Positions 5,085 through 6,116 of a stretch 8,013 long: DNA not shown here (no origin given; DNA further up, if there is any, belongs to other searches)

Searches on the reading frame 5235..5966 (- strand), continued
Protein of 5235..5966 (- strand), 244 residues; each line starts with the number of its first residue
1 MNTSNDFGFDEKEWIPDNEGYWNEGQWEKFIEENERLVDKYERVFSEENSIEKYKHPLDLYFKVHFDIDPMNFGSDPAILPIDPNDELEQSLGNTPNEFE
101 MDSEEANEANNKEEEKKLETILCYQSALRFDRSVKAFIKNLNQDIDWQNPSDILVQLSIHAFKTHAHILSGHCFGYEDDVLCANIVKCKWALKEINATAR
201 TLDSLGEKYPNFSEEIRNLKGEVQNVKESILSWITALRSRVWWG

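Call 40: search_protein_families(library=pfam, proteins=[L010:4771-5880:+, L010:2303-3829:+, L017:4876-6375:-, L017:1685-3745:+, L002:2491-2934:+, L028:677-1726:+, L001:5351-5935:+, L003:831-1325:+, L003:380-814:+, L002:1152-1697:+], max_evalue=0.01)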
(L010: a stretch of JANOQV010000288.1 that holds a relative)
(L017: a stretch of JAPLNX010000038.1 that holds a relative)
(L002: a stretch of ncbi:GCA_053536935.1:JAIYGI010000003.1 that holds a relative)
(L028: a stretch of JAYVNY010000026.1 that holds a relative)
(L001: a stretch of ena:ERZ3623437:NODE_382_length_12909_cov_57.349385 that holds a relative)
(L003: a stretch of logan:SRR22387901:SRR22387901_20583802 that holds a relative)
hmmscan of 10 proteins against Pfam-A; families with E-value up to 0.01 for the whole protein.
L010:4771-5880:+ (370 aa): 1 family
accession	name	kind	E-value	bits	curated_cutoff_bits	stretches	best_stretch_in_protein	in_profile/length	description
PF00155.27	Aminotran_1_2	-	5.3e-27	95.4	19.7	1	37-359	20-360/361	Aminotransferase class I and II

L010:2303-3829:+ (509 aa): 6 families
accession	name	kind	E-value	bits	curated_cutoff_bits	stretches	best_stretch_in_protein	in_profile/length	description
PF07228.17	SpoIIE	-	3e-48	164.8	25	1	318-509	3-192/192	Stage II sporulation protein E (SpoIIE)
PF00072.30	Response_reg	-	2.6e-15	57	30.2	1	7-111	1-104/111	Response regulator receiver domain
PF00989.32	PAS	-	2.5e-14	53.7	22.6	1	143-253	2-111/113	PAS fold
PF13426.13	PAS_9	-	3.2e-13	50.3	27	1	152-257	1-103/103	PAS domain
PF08448.16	PAS_4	-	2.6e-10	40.9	23.1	1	148-259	1-109/110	PAS fold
PF13188.13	PAS_8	-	3.5e-08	33.5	21.8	1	143-197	2-53/65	PAS domain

L017:4876-6375:- (500 aa): 4 families
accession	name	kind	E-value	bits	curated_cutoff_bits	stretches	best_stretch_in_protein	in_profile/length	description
PF00884.28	Sulfatase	-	1.2e-54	186.1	25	1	52-362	1-300/301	Sulfatase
PF16347.10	SGSH_C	-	2.1e-09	38.2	29.3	1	333-464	22-147/154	N-sulphoglucosamine sulphohydrolase, C-terminal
PF01663.27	Phosphodiest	-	0.00093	19.3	23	0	267-304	184-221/342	Type I phosphodiesterase / nucleotide pyrophosphatase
PF14707.11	Sulfatase_C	-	0.0064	17.5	30.9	0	426-474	47-98/127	C-terminal region of aryl-sulfatase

L017:1685-3745:+ (687 aa): 2 families
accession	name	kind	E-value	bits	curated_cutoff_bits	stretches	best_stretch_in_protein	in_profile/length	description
PF00593.30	TonB_dep_Rec_b-barrel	-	7.7e-41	141.8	27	1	221-656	12-436/436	TonB dependent receptor-like, beta-barrel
PF07715.20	Plug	-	1.1e-24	87.4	23.9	1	99-207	4-107/107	TonB-dependent Receptor Plug Domain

L002:2491-2934:+ (148 aa): 1 family
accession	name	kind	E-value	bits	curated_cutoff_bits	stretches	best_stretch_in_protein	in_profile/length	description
PF01035.26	DNA_binding_1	-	9.5e-06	25.8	27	1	34-126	4-80/81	6-O-methylguanine DNA methyltransferase, DNA binding domain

L028:677-1726:+ (350 aa): 1 family
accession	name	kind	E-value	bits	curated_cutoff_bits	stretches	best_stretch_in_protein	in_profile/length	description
PF13369.12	Transglut_core2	-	4.9e-47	159.7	23.5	1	174-322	2-154/155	Transglutaminase-like superfamily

L001:5351-5935:+ (195 aa): 15 families
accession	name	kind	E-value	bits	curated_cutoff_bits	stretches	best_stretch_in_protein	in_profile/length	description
PF13238.12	AAA_18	-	1.9e-07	32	29.4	1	16-125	1-117/128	AAA domain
PF13671.12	AAA_33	-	2.1e-06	28.5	27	1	15-41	1-25/143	AAA domain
PF01202.28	SKI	-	4.9e-06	27.2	22.1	0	22-42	1-21/159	Shikimate kinase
PF13191.12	AAA_16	-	2.4e-05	25.3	32.6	1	12-90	24-97/167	AAA ATPase domain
PF13207.12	AAA_17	-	2.7e-05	24.9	27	1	19-46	1-28/136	AAA domain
PF02224.24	Cytidylate_kin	-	0.00032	20.9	26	0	18-42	3-27/211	Cytidylate kinase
PF13401.12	AAA_22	-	0.00065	20.5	27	1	16-38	8-30/130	AAA domain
PF13521.12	AAA_28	-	0.0011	19.6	27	1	16-41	2-27/164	AAA domain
PF08433.16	KTI12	-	0.0015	18.5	22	1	14-38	2-26/271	Chromatin associated protein KTI12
PF20720.3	nSTAND3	-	0.0028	17.8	27.2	1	15-38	19-42/155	Novel STAND NTPase 3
PF00406.28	ADK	-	0.0031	18.1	26.8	0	18-40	1-23/151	Adenylate kinase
PF13189.12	Cytidylate_kin2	-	0.0035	18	28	0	15-43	1-29/176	Cytidylate kinase-like family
PF00004.35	AAA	-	0.0048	17.8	21.2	1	18-44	3-29/131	ATPase family associated with various cellular activities (AAA)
PF01926.29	MMR_HSR1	-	0.0077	16.8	21.9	0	16-38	2-23/113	50S ribosome-binding GTPase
PF01583.26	APS_kinase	-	0.0089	16.5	21.1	0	15-38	4-27/152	Adenylylsulphate kinase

L003:831-1325:+ (165 aa): 0 families

L003:380-814:+ (145 aa): 0 families

L002:1152-1697:+ (182 aa): 4 families
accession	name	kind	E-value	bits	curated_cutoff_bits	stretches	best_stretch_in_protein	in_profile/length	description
PF13302.13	Acetyltransf_3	-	3.2e-15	57.5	25.4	1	7-152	2-138/138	Acetyltransferase (GNAT) domain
PF00583.31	Acetyltransf_1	-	5.4e-07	30.3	20.7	1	51-151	17-116/116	Acetyltransferase (GNAT) family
PF13523.12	Acetyltransf_8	-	9.2e-07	29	27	1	92-154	78-140/145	Acetyltransferase (GNAT) domain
PF13420.13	Acetyltransf_4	-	6.2e-06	26.8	24.3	1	69-153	51-136/155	Acetyltransferase (GNAT) domain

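Call 58: search_protein_families(library=ncbifam, alignment_id=A2, max_evalue=0.1)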
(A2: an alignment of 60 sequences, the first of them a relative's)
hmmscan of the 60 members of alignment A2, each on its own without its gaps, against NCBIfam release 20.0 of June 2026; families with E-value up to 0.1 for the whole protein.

A. member 1, P0001 (244 aa): 0 families

B. families by the number of members that match (of 60 scanned): 16 families
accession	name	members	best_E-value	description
TIGR02436.1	TIGR02436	3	0.0023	four helix bundle protein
NF012018.0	PRK15474.1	2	0.019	ethanolamine utilization microcompartment protein EutM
TIGR01552.1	phd_fam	1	0.0045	type II toxin-antitoxin system prevent-host-death family antitoxin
NF005561.0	PRK07234.1-1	1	0.012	putative monovalent cation/H+ antiporter subunit D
NF041760.1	PtuA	1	0.014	retron Ec78 anti-phage system effector ATPase PtuA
TIGR04047.1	MSMEG_0565_glyc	1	0.018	MSMEG_0565 family glycosyltransferase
NF047865.1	rSAM_PapB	1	0.025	PapB family radical SAM/SPASM ranthipeptide maturase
NF008333.0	PRK11118.1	1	0.034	monooxygenase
TIGR03185.1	DNA_S_dndD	1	0.053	DNA sulfur modification protein DndD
NF004411.0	PRK05759.1-2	1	0.059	F0F1 ATP synthase subunit B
NF001392.0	PRK00281.2-1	1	0.059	undecaprenyl-diphosphate phosphatase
NF052468.1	glut_trans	1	0.073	glutathione transferase, Atu5508 family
TIGR04302.1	geo_PqqD_fam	1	0.076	GeoRSP system PqqD family peptide chaperone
NF011544.0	PRK14976.1-1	1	0.082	5'-3' exonuclease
NF007006.0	PRK09469.1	1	0.094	glutamate--ammonia ligase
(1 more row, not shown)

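Call 62: fold_search(model_id=the predicted structure, library=viral)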
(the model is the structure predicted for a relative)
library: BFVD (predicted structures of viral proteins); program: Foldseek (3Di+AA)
matches with E <= 10: 579; with E <= 0.001: 0
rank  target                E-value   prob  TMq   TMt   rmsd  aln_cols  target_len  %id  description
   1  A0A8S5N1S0            3.4e-02  1.00  0.41  0.73   2.7       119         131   15  Avd-like protein [Siphoviridae sp. ctYWp4]
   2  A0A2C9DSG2            4.3e-02  1.00  0.35  0.23   6.0       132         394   13  Uncharacterized protein [Western grey kangaroopox virus]
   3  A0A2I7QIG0            1.3e-01  0.99  0.29  0.50   5.5       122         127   12  (no name in the UniProt tables at hand)
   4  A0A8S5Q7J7            1.5e-01  1.00  0.41  0.74   4.0       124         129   10  Avd-like protein [Siphoviridae sp. cty3u30]
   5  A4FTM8                1.5e-01  1.00  0.30  0.52   6.0       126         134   14  Uncharacterized protein [Cyprinid herpesvirus 3]
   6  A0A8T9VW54            1.7e-01  0.93  0.30  0.38   7.4       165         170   15  (no name in the UniProt tables at hand)
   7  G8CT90                1.9e-01  0.99  0.30  0.54   5.2       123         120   15  (no name in the UniProt tables at hand)
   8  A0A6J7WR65            2.2e-01  0.97  0.28  0.27   4.9       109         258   16  Uncharacterized protein [uncultured Caudovirales phage]
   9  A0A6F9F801            2.9e-01  0.25  0.18  0.11  20.0       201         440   15  (no name in the UniProt tables at hand)
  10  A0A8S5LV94            3.4e-01  1.00  0.41  0.53   3.4       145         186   11  Uncharacterized protein [Siphoviridae sp. ctFn287]
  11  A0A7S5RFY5            3.6e-01  0.72  0.27  0.15  11.0       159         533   10  (no name in the UniProt tables at hand)
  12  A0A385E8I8            4.1e-01  0.87  0.32  0.51   4.5       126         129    6  (no name in the UniProt tables at hand)
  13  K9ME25                4.1e-01  0.87  0.30  0.42  14.8       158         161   13  (no name in the UniProt tables at hand)
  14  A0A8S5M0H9            4.8e-01  0.33  0.22  0.25  16.6       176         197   12  Tail tape measure protein (Fragment) [Siphoviridae sp. ct37J14]
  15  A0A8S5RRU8            5.8e-01  0.97  0.36  0.61   4.1       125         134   10  Avd-like protein [Myoviridae sp. ct5xZ3]
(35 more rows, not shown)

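Call 63: search_protein_families(library=pfam, alignment_id=A4, max_evalue=0.001)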
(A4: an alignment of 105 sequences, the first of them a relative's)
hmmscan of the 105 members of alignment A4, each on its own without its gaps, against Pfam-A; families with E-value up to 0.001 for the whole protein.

A. member 1, L001:4956-5168:+ (71 aa): 1 family
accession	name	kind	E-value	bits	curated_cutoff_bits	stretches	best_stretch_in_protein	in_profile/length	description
PF07927.17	HicA_toxin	-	1.5e-17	63.9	27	1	7-61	1-57/58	HicA toxin of bacterial toxin-antitoxin,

B. families by the number of members that match (of 105 scanned): 100 families (the first 25 are shown)
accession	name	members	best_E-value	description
PF00155.27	Aminotran_1_2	7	3.8e-34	Aminotransferase class I and II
PF00072.30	Response_reg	4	1.2e-30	Response regulator receiver domain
PF00884.28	Sulfatase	3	4.3e-58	Sulfatase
PF07228.17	SpoIIE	3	2e-49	Stage II sporulation protein E (SpoIIE)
PF13369.12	Transglut_core2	3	4.9e-47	Transglutaminase-like superfamily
PF00593.30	TonB_dep_Rec_b-barrel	3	1.6e-42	TonB dependent receptor-like, beta-barrel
PF07715.20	Plug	3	1.1e-24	TonB-dependent Receptor Plug Domain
PF13426.13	PAS_9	3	2.4e-15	PAS domain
PF00989.32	PAS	3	2.5e-14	PAS fold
PF08448.16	PAS_4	3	2.8e-14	PAS fold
PF16347.10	SGSH_C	3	7.6e-12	N-sulphoglucosamine sulphohydrolase, C-terminal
PF13188.13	PAS_8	3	3.5e-08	PAS domain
PF01071.24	GARS_A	2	6.4e-83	Phosphoribosylglycinamide synthetase, ATP-grasp (A) domain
PF02896.24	PEP-utilizers_C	2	2.5e-79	PEP-utilising enzyme, PEP-binding domain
PF01326.24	PPDK_N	2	1.6e-52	Pyruvate phosphate dikinase, AMP/ATP-binding domain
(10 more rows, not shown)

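Call 64: search_protein_families(library=ncbifam, proteins=[L001:5351-5935:+, L002:1152-1697:+, L003:831-1325:+, L002:2491-2934:+, L003:380-814:+, L001:3771-4352:+, L001:4361-4555:+], max_evalue=0.001)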
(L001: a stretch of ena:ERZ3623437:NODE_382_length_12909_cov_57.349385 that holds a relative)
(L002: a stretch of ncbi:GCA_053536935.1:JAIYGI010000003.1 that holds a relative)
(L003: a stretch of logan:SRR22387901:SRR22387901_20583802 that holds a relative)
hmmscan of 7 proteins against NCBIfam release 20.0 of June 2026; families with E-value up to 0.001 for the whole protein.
L001:5351-5935:+ (195 aa): 8 families
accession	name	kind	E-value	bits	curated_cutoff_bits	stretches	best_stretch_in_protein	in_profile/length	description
TIGR02173.1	cyt_kin_arch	equivalog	1.2e-06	28.7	102.1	1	15-49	2-36/169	(d)CMP kinase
NF005994.0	PRK08118.1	equivalog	2e-05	24.7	215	1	16-44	4-32/172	DNA topology modulation protein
NF040667.1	hom_kin_desulfo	exception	4.1e-05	23.5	197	1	15-39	2-26/163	homoserine kinase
NF010552.0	PRK13946.1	equivalog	6.1e-05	22.7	186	1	16-43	26-53/198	shikimate kinase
NF006015.0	PRK08154.1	subfamily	6.1e-05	22.3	204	1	15-41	138-164/314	anaerobic benzoate catabolism transcriptional regulator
NF004041.0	PRK05541.1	subfamily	9.9e-05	22.4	127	1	11-39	5-33/176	adenylyl-sulfate kinase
NF006743.0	PRK09270.1-2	equivalog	0.00017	20.7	227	1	15-38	30-53/217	nucleoside/nucleotide kinase family protein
NF003456.0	PRK05057.1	equivalog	0.00064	19.7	195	0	16-42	7-33/173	shikimate kinase AroK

L002:1152-1697:+ (182 aa): 15 families
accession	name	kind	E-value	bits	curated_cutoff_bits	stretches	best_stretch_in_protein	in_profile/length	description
NF000225.3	AAC_6p_Strep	exception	7.5e-16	58.4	250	1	68-175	41-147/156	aminoglycoside 6'-N-acetyltransferase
NF033074.0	AAC_6p_Ib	exception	1.3e-11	44.5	400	1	6-154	7-157/184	AAC(6')-Ib family aminoglycoside 6'-N-acetyltransferase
NF033151.0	AAC_6p_A10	exception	2.7e-10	40.5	400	1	50-172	53-170/178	AAC(6')-I family aminoglycoside 6'-N-acetyltransferase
TIGR04431.1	N6_acetyl_AAC6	equivalog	1.1e-09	38.2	260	1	5-155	6-158/184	AacA4 family aminoglycoside N(6')-acetyltransferase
NF012165.0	AAC_6p_set_A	equivalog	1.1e-09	38.2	280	1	95-155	91-151/177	aminoglycoside 6'-N-acetyltransferase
TIGR03585.1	PseH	equivalog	1.1e-08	35.4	93.1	1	67-164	51-146/156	UDP-4-amino-4,6-dideoxy-N-acetyl-beta-L-altrosamine N-acetyltransferase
NF011709.0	PRK15130.1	equivalog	1.9e-08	34.3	218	1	4-158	4-146/186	spermidine N1-acetyltransferase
NF000016.1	AAC_6p_Im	exception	2.2e-08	34.4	350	1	80-179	83-176/178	aminoglycoside N-acetyltransferase AAC(6')-Im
NF000118.3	AAC_6p_A31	exception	1e-06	28.8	385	1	95-152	86-143/172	aminoglycoside N-acetyltransferase AAC(6')-31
NF000048.1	AAC_6p_A40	exception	1.3e-06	28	400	1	96-154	99-157/184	aminoglycoside 6'-N-acetyltransferase AacA40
NF000431.1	AAC_6p_Ian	exception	2e-06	27.5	400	1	95-157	95-157/190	aminoglycoside N-acetyltransferase AAC(6')-Ian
NF007539.0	PRK10151.1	equivalog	1.4e-05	24.8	184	1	68-177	68-173/179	50S ribosomal protein L7/L12-serine acetyltransferase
NF000135.2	AAC_6p_IIc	exception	2.3e-05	24.2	415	1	96-153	99-156/193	aminoglycoside N-acetyltransferase AAC(6')-IIc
NF000507.1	AAC_6p_Ie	exception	0.0003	20.8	450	1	96-158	98-160/201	aminoglycoside N-acetyltransferase AAC(6')-Ie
NF033693.0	AAC_6p_Ie_fam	exception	0.00074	19.7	340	0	97-158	99-160/179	AAC(6')-Ie family aminoglycoside N-acetyltransferase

L003:831-1325:+ (165 aa): 0 families

L002:2491-2934:+ (148 aa): 0 families

L003:380-814:+ (145 aa): 0 families

L001:3771-4352:+ (194 aa): 2 families
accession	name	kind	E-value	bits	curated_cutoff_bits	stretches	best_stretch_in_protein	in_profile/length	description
NF047752.1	MntA_antitoxin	equivalog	2e-05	24.4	60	1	94-185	2-87/106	type VII toxin-antitoxin system MntA family adenylyltransferase antitoxin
NF051895.1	anti_phage_HalB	equivalog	0.00027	20.6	190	1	104-189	4-79/211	anti-phage Hailong system nucleotidyltransferase HalB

L001:4361-4555:+ (65 aa): 0 families

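Call 66: search_dna_similar(query=window:5235-5966:-, collection=phages, mode=protein, max_evalue=0.01, max_rows=10)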
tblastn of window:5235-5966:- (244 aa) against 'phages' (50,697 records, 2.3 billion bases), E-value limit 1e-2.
No match.
